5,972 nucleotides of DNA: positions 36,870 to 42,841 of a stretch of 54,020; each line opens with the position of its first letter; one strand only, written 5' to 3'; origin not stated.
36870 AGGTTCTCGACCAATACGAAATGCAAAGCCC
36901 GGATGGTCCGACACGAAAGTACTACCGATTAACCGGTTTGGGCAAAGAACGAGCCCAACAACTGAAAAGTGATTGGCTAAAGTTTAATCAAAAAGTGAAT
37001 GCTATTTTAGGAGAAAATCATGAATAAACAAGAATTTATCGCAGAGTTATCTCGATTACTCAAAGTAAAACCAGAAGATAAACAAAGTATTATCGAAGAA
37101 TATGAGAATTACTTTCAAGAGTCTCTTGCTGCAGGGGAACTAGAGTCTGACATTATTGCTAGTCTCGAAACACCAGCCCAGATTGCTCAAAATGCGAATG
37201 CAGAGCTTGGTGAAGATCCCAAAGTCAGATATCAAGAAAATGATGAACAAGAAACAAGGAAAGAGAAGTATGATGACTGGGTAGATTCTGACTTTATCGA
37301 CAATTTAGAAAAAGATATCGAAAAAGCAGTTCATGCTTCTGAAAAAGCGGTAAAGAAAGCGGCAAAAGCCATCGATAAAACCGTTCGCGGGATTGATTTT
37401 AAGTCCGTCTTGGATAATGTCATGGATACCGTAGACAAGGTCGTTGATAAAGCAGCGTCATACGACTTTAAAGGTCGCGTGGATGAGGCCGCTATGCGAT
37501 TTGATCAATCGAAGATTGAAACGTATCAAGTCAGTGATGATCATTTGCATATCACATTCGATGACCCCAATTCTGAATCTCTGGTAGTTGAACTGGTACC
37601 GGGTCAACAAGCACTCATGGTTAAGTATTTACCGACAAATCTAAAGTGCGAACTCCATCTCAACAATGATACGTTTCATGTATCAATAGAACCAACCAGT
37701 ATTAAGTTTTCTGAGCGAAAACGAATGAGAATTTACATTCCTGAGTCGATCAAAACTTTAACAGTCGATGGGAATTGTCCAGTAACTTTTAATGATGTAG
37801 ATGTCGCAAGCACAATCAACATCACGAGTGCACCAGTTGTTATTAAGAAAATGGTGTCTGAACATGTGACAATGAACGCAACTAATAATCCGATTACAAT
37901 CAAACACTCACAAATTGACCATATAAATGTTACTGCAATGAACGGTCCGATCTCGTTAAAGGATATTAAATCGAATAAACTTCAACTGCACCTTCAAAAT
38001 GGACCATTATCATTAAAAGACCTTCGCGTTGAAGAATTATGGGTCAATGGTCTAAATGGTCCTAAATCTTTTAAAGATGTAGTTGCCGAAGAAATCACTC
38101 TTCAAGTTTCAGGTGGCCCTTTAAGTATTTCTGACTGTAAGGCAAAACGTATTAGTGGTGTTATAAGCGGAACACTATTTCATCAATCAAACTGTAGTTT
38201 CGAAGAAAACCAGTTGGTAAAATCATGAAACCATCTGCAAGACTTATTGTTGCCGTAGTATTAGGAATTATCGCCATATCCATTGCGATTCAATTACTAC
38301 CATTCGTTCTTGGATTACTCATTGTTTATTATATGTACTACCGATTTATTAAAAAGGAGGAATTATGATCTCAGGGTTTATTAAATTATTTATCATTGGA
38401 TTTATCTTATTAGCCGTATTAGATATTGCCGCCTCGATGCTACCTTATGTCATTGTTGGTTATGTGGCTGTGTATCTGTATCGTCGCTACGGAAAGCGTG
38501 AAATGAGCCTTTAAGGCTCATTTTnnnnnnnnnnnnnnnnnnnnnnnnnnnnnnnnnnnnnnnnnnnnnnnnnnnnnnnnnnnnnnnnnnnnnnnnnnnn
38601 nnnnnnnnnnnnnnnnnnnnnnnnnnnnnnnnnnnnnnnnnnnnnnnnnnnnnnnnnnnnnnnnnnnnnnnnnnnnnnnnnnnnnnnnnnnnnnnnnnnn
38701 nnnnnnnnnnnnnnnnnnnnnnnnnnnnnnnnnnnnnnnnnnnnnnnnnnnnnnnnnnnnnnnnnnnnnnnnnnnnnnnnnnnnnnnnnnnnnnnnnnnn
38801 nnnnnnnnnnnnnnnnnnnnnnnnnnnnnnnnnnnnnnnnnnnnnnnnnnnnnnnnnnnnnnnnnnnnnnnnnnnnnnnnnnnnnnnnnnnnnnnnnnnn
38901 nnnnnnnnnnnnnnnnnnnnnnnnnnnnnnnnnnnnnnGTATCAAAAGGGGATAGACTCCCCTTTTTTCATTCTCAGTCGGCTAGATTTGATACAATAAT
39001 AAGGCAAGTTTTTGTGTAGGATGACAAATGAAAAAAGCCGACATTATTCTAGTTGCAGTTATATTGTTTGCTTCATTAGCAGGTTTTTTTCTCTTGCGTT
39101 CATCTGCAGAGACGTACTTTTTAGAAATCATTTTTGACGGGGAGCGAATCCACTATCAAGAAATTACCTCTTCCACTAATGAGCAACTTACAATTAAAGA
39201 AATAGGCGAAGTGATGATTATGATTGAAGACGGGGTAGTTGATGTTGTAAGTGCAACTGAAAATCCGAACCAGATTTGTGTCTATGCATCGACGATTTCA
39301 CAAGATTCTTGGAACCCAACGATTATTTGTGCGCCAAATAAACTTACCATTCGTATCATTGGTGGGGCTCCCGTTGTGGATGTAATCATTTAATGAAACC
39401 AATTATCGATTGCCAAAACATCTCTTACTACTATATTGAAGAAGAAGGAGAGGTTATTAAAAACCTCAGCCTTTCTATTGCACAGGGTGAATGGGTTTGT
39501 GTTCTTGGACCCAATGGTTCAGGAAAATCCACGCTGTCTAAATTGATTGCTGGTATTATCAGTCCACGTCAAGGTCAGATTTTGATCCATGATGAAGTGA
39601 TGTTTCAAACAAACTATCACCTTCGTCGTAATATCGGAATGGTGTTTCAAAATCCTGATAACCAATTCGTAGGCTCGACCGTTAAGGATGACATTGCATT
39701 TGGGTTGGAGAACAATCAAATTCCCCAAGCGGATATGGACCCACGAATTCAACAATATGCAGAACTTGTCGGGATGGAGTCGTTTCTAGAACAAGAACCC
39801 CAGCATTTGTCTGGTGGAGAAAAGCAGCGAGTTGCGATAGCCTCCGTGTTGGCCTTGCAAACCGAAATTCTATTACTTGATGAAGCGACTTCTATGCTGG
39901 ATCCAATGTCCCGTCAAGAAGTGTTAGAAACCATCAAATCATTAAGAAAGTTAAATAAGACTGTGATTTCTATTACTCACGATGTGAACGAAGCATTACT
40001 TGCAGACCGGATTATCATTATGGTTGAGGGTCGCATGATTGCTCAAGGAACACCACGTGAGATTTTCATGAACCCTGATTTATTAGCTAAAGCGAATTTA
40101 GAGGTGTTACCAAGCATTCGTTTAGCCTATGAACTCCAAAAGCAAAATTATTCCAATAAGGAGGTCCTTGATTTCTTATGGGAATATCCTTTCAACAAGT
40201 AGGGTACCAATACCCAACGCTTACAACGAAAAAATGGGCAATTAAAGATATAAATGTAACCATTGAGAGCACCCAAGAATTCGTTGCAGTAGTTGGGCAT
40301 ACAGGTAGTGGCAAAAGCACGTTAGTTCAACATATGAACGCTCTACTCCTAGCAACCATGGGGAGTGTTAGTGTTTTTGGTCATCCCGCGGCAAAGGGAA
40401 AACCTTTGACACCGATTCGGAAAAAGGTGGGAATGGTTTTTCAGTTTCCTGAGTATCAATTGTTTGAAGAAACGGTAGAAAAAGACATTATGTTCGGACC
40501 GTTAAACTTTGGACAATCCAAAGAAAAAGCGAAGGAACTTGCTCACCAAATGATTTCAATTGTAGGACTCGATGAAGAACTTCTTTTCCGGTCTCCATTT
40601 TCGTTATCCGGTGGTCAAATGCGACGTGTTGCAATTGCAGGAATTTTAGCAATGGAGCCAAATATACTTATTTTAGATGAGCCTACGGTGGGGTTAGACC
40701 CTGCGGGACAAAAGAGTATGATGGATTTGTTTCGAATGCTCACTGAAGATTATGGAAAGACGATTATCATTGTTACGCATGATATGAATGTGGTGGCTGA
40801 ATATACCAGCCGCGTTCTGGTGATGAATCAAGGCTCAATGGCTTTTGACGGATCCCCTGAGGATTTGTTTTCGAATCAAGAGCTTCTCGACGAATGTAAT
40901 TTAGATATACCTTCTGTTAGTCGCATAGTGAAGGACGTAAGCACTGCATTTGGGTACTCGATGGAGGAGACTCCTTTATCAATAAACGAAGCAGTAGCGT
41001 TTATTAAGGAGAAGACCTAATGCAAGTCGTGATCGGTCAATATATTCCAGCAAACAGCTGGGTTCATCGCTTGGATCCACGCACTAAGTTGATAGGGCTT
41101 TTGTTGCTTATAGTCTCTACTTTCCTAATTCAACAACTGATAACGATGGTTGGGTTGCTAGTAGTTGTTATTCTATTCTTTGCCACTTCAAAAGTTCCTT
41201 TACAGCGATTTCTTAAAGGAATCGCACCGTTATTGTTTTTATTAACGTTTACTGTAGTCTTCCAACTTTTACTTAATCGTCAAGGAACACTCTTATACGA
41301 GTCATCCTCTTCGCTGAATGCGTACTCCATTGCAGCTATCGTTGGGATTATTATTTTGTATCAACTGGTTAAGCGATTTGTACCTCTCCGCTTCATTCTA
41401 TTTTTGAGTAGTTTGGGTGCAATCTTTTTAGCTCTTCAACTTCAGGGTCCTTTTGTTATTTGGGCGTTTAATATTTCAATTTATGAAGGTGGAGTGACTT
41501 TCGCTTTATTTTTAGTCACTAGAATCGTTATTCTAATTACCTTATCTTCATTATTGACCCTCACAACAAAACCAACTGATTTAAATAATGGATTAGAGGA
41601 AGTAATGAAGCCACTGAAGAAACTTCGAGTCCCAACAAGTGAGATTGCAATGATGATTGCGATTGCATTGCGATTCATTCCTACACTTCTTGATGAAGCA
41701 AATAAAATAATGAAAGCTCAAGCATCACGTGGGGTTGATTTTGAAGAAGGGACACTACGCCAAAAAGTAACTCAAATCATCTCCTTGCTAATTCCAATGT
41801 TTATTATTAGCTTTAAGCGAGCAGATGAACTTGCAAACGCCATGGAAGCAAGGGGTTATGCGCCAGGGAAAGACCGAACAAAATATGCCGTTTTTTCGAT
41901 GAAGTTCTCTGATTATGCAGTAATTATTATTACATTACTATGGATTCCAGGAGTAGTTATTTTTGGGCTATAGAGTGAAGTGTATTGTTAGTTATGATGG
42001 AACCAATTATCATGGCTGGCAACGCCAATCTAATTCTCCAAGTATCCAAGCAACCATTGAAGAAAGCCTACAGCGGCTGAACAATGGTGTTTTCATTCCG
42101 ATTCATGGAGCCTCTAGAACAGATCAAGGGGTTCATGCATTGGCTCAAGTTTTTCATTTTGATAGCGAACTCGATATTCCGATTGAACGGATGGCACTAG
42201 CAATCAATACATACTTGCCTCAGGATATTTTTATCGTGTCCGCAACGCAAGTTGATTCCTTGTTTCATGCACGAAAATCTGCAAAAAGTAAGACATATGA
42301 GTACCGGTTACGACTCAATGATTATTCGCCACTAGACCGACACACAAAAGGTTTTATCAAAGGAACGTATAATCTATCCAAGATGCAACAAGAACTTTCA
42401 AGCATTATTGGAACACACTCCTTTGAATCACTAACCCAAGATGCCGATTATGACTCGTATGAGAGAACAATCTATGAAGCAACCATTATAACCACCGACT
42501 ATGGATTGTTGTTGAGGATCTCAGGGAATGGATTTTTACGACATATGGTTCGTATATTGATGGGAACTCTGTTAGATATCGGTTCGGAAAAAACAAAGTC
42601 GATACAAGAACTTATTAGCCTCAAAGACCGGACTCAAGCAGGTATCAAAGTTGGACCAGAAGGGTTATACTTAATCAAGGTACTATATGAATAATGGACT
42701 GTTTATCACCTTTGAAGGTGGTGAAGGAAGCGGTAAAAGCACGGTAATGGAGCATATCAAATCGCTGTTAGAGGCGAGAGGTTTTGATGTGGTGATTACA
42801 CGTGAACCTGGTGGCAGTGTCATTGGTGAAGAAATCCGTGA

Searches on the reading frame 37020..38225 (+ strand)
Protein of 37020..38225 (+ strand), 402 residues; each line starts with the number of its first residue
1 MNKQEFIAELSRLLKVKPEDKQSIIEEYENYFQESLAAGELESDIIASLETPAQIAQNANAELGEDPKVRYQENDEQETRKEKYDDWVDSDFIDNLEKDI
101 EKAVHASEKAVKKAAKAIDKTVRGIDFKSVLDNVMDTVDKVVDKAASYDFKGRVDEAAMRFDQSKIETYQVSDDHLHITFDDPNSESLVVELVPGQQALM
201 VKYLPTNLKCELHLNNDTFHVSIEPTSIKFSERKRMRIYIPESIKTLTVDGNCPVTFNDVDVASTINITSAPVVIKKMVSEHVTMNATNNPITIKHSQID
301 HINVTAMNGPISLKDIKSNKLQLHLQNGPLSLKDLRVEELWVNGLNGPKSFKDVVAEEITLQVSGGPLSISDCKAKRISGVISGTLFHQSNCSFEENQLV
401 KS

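Call 28: search_protein_families(library=pfam, proteins=[window:37020-38225:+], max_evalue=0.001)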
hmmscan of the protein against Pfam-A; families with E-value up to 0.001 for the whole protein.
window:37020-38225:+ (402 aa): 2 families
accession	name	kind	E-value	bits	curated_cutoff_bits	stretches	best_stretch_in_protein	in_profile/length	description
PF22564.2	HAAS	-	1.9e-12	47.8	27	1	5-57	1-54/55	HAAS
PF13349.12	DUF4097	-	1.9e-12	47.5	22.9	2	208-341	44-159/247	Toastrack DUF4097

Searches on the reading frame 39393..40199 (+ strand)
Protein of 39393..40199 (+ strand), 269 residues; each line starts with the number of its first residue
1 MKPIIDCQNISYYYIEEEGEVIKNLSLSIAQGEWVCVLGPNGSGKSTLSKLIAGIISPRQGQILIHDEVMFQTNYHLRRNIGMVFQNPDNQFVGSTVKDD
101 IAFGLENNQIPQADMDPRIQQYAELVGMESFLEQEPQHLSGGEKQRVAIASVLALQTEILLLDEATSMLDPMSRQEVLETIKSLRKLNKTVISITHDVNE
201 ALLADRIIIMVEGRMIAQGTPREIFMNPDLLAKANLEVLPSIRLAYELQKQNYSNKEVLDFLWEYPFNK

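Call 45: search_protein_families(library=pfam, proteins=[window:39393-40199:+], max_evalue=0.0001)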
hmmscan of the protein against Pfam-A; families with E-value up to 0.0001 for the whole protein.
window:39393-40199:+ (269 aa): 3 families
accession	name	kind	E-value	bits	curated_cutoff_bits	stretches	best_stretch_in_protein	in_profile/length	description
PF00005.33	ABC_tran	-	1.1e-34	120.4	25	1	23-167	2-137/137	ABC transporter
PF02463.25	SMC_N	-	2e-13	50.7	40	1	34-208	26-209/220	RecF/RecN/SMC N terminal domain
PF13304.12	AAA_21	-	3e-06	27.9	27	0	36-58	3-25/304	AAA domain, putative AbiEii toxin, Type IV TA system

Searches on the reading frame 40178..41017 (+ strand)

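Call 45: search_protein_families(library=pfam, proteins=[window:40178-41017:+], max_evalue=0.0001)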
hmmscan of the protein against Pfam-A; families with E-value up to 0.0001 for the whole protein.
window:40178-41017:+ (280 aa): 4 families
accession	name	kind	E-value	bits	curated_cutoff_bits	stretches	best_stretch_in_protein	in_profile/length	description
PF00005.33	ABC_tran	-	7.9e-27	95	25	1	23-170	2-136/137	ABC transporter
PF13304.12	AAA_21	-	5.2e-10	40.3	27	1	139-206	234-303/304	AAA domain, putative AbiEii toxin, Type IV TA system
PF02463.25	SMC_N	-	1.5e-07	31.5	40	0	124-216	130-212/220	RecF/RecN/SMC N terminal domain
PF13555.12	AAA_29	-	7.8e-05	22.8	27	0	31-60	21-49/61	P-loop containing region of AAA domain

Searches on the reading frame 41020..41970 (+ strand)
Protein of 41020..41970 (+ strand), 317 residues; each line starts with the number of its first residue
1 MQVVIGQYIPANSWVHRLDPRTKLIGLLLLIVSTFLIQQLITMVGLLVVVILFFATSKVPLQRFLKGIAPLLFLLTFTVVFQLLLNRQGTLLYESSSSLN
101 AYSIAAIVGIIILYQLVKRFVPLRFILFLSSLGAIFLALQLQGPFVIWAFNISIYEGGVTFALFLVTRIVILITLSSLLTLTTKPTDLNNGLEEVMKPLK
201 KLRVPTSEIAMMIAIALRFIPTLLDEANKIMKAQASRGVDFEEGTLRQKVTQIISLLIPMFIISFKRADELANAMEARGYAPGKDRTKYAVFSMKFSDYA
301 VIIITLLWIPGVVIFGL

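Call 45: search_protein_families(library=pfam, proteins=[window:41020-41970:+], max_evalue=0.0001)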
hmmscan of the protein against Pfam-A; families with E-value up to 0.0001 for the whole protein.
window:41020-41970:+ (317 aa): 1 family
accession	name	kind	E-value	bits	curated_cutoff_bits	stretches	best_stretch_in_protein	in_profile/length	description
PF02361.21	CbiQ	-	3.6e-50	171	25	2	104-288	40-215/216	Cobalt transport protein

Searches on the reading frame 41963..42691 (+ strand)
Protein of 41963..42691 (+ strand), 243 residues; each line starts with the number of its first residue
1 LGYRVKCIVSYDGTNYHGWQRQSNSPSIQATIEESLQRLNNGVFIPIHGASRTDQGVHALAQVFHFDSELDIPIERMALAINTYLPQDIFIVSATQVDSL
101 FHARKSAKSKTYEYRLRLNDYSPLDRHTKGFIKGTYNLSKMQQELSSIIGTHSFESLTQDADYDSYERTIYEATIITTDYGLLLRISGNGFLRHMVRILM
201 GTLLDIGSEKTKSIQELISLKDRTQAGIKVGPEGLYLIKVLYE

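Call 45: search_protein_families(library=pfam, proteins=[window:41963-42691:+], max_evalue=0.0001)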
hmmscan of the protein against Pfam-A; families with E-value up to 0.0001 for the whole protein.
window:41963-42691:+ (243 aa): 1 family
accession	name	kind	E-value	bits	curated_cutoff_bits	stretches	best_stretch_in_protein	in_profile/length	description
PF01416.25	PseudoU_synth_1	-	8.8e-34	116.7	23.3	2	148-243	5-108/108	tRNA pseudouridine synthase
